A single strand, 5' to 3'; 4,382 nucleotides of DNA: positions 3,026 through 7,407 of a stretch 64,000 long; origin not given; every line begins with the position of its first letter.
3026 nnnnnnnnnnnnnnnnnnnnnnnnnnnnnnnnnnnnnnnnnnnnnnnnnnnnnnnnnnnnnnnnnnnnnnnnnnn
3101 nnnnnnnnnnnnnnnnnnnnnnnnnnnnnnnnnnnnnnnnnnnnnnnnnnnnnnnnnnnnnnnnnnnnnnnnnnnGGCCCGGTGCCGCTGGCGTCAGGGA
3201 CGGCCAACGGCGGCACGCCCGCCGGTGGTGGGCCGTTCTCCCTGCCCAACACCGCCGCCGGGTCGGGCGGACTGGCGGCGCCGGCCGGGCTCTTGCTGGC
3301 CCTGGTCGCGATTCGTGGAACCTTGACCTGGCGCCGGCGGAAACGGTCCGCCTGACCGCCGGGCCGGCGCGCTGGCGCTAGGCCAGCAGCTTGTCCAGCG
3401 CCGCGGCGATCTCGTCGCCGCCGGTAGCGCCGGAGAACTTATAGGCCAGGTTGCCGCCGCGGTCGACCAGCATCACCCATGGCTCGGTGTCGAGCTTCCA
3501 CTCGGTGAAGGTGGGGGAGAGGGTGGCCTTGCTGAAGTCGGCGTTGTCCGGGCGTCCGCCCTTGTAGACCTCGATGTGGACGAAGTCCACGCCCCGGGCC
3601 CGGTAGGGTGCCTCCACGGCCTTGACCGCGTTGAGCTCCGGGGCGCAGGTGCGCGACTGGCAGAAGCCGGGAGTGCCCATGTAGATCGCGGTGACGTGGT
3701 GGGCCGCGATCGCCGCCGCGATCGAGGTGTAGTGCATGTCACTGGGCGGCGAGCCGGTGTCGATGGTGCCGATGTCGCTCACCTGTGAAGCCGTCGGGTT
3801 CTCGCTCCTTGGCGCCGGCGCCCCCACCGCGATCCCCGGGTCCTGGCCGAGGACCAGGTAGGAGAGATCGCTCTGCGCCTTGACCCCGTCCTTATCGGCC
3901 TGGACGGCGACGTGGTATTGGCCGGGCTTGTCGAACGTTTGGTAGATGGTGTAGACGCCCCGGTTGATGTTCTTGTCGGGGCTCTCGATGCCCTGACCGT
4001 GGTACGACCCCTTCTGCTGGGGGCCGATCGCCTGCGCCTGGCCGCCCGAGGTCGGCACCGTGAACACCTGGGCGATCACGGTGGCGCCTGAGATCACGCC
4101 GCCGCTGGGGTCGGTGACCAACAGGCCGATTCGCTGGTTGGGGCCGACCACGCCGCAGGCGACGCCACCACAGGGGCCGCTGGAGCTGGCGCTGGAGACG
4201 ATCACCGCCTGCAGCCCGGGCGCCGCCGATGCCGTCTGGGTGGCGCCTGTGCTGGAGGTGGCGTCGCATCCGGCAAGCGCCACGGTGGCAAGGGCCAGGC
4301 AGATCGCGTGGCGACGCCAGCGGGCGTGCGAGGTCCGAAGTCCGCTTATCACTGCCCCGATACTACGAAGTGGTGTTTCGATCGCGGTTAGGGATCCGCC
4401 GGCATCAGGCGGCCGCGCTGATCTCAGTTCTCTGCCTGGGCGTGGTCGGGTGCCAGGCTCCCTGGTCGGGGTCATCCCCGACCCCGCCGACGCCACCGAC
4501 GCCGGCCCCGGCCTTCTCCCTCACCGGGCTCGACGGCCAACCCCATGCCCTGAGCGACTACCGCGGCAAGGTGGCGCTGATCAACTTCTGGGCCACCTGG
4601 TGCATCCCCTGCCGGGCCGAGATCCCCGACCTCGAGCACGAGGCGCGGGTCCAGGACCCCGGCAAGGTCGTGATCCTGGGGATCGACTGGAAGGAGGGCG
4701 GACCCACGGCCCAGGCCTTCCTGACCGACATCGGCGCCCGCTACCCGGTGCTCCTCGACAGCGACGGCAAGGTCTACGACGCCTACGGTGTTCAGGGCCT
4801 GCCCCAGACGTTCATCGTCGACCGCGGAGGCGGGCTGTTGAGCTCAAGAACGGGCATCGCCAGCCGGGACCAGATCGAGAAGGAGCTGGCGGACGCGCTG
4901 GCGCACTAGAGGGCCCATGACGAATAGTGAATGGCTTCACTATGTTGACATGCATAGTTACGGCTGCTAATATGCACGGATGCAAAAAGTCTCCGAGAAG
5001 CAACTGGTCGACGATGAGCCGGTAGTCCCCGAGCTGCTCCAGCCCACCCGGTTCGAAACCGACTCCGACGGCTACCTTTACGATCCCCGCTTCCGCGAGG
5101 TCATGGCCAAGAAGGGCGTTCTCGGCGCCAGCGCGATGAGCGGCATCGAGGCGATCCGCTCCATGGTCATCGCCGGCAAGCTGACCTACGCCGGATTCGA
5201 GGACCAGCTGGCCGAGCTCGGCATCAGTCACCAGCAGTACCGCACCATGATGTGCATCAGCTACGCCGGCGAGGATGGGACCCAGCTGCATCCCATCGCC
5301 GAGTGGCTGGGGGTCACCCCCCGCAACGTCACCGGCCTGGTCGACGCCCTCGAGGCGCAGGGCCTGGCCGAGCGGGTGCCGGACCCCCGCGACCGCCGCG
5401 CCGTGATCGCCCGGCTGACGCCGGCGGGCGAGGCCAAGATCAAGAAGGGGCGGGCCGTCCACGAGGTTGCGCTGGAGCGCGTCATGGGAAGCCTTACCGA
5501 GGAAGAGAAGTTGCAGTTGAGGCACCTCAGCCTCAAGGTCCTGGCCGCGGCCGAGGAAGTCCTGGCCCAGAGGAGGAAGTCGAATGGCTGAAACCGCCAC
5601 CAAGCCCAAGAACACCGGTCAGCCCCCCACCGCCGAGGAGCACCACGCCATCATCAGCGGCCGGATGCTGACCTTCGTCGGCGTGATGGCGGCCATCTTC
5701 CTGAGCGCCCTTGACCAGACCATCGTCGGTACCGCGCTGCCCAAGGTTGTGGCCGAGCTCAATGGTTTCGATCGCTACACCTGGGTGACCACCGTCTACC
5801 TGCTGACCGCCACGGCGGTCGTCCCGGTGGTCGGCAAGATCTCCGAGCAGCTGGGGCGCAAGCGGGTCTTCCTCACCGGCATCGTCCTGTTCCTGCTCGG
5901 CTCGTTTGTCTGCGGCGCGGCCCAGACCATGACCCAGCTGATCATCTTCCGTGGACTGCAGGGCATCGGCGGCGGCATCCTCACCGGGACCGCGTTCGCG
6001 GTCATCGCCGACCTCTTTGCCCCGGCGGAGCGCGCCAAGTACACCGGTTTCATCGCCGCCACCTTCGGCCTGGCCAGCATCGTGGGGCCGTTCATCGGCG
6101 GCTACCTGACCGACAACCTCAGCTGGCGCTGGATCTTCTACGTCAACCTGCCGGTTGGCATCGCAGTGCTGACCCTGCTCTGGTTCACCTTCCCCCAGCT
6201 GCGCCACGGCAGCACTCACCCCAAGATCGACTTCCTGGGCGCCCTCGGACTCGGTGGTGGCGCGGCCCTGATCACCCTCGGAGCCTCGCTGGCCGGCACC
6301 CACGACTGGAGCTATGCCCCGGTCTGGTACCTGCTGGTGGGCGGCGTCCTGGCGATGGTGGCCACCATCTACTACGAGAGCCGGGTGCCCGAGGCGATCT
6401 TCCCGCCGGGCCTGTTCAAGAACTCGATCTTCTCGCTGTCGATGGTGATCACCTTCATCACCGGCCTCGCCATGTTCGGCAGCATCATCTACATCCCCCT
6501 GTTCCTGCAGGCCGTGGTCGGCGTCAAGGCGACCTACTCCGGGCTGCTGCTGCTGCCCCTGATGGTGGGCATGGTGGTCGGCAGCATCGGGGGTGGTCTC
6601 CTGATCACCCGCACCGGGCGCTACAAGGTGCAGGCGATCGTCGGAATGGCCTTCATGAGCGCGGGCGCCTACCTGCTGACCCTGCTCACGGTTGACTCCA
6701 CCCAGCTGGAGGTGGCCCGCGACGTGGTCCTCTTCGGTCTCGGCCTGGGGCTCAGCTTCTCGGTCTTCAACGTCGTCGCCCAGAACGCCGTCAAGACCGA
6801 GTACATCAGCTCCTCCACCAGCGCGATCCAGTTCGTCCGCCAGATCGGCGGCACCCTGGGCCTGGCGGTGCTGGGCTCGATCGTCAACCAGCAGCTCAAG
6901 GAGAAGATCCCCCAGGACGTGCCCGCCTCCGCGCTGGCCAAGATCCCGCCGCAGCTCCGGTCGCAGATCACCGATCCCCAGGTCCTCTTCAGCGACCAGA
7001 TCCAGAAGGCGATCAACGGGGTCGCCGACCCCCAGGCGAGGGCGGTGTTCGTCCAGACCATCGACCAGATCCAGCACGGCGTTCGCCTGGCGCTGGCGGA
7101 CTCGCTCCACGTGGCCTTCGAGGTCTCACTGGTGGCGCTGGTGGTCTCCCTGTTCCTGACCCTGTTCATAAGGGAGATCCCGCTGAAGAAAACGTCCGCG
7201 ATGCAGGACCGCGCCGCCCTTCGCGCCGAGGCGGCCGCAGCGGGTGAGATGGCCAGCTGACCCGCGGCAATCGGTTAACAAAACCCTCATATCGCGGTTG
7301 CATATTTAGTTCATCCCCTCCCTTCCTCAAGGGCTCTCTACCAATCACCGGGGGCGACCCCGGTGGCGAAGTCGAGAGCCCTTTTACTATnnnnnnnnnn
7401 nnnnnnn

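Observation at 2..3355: Surface S8 protease built on a multi-blade FG-GAP propeller, with an Fn3-like module and an LPNTA sortase-type anchor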

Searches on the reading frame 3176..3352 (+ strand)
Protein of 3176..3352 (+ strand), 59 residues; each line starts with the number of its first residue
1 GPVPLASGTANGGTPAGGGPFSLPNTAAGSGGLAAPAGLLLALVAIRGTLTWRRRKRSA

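Call 15: search_protein_families(library=ncbifam, proteins=[window:3176-3352:+], max_evalue=10)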
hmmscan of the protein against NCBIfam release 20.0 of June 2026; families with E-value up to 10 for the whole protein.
seq(59 aa): 5 families
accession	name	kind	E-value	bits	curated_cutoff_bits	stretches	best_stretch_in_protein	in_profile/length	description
TIGR01167.1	LPXTG_anchor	domain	0.0075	16.9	15.9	1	22-57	1-33/34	LPXTG cell wall anchor domain-containing protein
NF038356.1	actino_DLW39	hypoth_equivalog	0.54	10.2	24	1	39-58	4-23/38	DLW-39 family protein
TIGR02595.1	PEP_CTERM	domain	0.71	10.9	16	1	38-57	9-24/24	PEP-CTERM sorting domain-containing protein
NF053845.1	CoaP_CTERM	equivalog_domain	1.1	9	35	1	2-8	2-8/35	choice-of-anchor protein CoaP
NF041738.1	GG_III-CTERM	domain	1.7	8.6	22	1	38-57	8-27/28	GGIII-like transmembrane region-containing protein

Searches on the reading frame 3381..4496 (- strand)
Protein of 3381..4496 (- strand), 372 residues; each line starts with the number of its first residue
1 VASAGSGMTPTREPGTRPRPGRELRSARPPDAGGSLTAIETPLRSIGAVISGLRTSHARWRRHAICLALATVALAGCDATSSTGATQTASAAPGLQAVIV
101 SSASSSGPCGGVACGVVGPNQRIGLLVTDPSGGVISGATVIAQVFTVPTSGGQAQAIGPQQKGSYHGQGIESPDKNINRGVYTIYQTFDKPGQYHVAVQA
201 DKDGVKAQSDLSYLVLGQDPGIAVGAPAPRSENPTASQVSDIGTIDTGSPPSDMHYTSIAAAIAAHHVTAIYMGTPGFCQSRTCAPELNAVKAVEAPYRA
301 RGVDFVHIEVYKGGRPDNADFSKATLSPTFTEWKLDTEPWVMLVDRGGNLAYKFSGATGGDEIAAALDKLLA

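Call 63: search_protein_families(library=pfam, proteins=[window:3381-4496:-], max_evalue=0.00001)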
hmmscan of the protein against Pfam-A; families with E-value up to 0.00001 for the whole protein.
window:3381-4496:- (372 aa): 0 families

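Call 91: search_protein_families(library=pfam, proteins=[window:3381-4496:-], max_evalue=1)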
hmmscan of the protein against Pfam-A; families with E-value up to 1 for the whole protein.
window:3381-4496:- (372 aa): 3 families
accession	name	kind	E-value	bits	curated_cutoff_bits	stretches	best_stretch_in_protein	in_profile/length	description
PF13115.11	YtkA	-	0.05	14.7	25.9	0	176-198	63-84/85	YtkA-like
PF24107.1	DUF7382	-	0.1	12.9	27.4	1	119-143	17-42/65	Domain of unknown function (DUF7382)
PF08534.16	Redoxin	-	0.26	11.5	26.6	0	274-355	35-103/148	Redoxin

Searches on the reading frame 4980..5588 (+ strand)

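Call 63: search_protein_families(library=pfam, proteins=[window:4980-5588:+], max_evalue=0.00001)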
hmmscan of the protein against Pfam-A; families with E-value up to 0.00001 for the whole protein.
window:4980-5588:+ (203 aa): 2 families
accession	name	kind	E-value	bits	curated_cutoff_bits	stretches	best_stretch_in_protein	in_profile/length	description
PF01047.28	MarR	-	1.1e-10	41.6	24.6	1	82-142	1-59/59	MarR family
PF12802.13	MarR_2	-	1.8e-08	34.9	27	1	81-141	2-61/61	MarR family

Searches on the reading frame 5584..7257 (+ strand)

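Call 63: search_protein_families(library=pfam, proteins=[window:5584-7257:+], max_evalue=0.00001)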
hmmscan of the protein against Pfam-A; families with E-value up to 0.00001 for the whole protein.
window:5584-7257:+ (558 aa): 3 families
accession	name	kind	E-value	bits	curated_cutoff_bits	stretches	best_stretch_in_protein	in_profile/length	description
PF07690.21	MFS_1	-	1.8e-51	175.6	33.4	1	35-426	2-346/347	Major Facilitator Superfamily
PF06609.19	TRI12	-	4.2e-12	45.8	23.2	1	48-511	63-531/599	Fungal trichothecene efflux pump (TRI12)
PF00083.30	Sugar_tr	-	1.2e-10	41.3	22.3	1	64-201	47-190/452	Sugar (and other) transporter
